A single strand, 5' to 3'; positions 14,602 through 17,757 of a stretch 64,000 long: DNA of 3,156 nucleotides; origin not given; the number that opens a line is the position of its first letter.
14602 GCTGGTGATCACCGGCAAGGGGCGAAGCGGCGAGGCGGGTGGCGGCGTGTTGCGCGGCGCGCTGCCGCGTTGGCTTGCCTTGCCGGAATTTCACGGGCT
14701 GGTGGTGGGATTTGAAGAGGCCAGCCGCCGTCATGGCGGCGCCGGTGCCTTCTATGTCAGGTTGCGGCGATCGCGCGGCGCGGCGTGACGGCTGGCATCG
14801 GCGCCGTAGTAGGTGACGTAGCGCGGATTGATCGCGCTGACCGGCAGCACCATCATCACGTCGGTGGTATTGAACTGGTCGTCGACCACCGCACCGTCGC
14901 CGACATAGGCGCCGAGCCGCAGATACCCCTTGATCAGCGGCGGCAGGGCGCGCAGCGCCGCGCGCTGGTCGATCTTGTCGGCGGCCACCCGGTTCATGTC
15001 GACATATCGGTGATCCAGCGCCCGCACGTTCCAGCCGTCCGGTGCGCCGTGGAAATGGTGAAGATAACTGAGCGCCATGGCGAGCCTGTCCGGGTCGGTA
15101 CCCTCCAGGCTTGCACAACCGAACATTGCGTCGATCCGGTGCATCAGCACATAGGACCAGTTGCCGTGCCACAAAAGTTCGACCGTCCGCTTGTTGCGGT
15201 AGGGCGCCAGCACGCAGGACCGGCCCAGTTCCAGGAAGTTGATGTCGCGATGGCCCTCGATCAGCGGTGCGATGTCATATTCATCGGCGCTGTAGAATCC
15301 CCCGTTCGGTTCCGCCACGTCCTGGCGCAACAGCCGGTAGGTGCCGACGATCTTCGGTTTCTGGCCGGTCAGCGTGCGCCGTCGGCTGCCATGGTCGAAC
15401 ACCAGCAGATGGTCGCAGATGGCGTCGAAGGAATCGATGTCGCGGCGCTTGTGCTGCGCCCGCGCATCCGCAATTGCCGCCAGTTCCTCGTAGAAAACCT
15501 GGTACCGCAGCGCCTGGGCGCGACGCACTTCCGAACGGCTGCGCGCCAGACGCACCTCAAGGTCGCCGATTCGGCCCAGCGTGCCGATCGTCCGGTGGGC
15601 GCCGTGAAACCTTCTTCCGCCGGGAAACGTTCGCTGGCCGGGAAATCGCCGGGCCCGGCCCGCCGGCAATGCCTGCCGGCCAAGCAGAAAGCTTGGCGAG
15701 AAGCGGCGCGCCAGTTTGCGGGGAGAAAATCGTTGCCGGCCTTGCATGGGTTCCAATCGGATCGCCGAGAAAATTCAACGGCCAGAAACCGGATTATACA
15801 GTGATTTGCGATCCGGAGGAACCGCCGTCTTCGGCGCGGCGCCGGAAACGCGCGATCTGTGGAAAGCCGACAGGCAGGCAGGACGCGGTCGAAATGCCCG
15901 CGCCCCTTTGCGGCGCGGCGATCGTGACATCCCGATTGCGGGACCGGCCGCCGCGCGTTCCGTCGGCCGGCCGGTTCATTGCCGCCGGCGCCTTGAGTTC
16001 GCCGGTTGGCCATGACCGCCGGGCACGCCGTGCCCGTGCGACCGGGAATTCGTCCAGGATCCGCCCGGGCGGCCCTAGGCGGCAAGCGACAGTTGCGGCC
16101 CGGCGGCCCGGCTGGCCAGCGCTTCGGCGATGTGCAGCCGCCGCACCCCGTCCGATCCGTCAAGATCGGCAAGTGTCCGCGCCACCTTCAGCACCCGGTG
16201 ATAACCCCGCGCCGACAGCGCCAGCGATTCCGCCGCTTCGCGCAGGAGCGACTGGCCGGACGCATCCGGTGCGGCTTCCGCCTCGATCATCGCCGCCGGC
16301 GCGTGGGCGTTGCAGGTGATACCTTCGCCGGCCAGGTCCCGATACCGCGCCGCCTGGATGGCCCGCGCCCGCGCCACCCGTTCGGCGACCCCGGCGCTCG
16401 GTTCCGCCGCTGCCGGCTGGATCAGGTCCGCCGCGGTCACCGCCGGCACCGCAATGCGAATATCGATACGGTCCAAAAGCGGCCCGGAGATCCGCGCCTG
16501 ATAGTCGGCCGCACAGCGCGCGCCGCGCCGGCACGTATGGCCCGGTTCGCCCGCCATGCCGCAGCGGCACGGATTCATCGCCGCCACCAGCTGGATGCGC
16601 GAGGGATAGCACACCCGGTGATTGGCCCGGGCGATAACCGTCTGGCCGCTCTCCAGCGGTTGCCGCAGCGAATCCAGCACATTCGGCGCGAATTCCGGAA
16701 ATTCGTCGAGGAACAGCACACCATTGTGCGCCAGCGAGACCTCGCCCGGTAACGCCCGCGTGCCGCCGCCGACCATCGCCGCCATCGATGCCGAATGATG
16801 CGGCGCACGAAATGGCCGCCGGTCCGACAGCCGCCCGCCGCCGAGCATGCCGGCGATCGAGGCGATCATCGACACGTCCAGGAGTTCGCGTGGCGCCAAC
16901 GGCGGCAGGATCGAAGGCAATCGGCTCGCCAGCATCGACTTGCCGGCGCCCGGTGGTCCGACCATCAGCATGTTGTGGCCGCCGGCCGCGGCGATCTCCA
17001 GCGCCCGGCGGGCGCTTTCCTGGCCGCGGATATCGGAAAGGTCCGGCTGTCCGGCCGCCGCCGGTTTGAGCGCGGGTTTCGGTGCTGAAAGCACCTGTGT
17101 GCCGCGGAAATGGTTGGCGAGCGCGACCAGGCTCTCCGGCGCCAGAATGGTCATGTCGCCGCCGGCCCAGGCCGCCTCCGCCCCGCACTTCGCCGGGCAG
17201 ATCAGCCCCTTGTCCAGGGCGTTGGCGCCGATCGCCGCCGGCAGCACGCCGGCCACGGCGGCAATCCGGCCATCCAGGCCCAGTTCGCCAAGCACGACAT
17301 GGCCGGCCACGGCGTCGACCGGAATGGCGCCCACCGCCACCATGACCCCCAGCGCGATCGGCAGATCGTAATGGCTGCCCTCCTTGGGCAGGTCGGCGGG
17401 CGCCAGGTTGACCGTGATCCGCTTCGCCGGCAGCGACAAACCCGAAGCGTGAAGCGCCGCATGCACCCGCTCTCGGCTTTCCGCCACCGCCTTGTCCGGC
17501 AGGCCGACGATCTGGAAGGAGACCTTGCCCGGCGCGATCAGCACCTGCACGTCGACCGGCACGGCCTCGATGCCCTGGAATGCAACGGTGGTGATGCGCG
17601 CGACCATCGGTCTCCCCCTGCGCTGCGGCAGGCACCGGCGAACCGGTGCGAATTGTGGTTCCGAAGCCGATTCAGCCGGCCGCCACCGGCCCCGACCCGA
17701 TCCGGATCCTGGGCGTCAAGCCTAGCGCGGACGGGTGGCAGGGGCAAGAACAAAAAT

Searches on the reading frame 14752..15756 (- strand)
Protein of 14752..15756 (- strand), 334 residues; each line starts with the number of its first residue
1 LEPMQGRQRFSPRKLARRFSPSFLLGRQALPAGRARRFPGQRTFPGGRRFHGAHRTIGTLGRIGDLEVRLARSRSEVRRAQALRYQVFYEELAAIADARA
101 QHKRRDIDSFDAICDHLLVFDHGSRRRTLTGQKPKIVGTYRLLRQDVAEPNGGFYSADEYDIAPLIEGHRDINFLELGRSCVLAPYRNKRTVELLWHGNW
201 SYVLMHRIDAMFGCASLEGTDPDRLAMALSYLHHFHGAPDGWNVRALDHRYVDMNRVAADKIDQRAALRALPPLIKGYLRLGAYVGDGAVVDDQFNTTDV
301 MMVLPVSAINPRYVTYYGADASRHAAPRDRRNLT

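Call 83: search_protein_families(library=pfam, proteins=[window:14752-15756:-], max_evalue=0.001)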
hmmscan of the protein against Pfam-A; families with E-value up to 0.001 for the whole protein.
window:14752-15756:- (334 aa): 1 family
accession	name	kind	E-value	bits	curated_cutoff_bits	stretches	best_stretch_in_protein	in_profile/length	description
PF13444.12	Acetyltransf_5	-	9.8e-32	110.1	22.4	1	83-197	1-102/102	Acetyltransferase (GNAT) domain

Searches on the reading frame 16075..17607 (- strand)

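Call 83: search_protein_families(library=pfam, proteins=[window:16075-17607:-], max_evalue=0.001)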
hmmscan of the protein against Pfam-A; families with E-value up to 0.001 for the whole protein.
window:16075-17607:- (510 aa): 6 families
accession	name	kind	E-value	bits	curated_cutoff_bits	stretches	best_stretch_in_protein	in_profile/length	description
PF01078.27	Mg_chelatase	-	2.8e-92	308.2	20.3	1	189-394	1-206/207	Magnesium chelatase, subunit ChlI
PF13541.12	ChlI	-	1.3e-38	132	27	1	20-139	1-119/121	Subunit ChlI of Mg-chelatase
PF13335.12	Mg_chelatase_C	-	1e-27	97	26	1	402-500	2-94/94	Magnesium chelatase, subunit ChlI C-terminal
PF07728.20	AAA_5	-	2.4e-08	34.5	22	1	212-347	1-124/139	AAA domain (dynein-related subfamily)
PF00493.29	MCM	-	1.5e-06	27.9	23.3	1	287-347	114-174/224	MCM P-loop domain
PF00158.32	Sigma54_activat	-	0.00016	21.8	20.2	0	282-345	81-142/168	Sigma-54 interaction domain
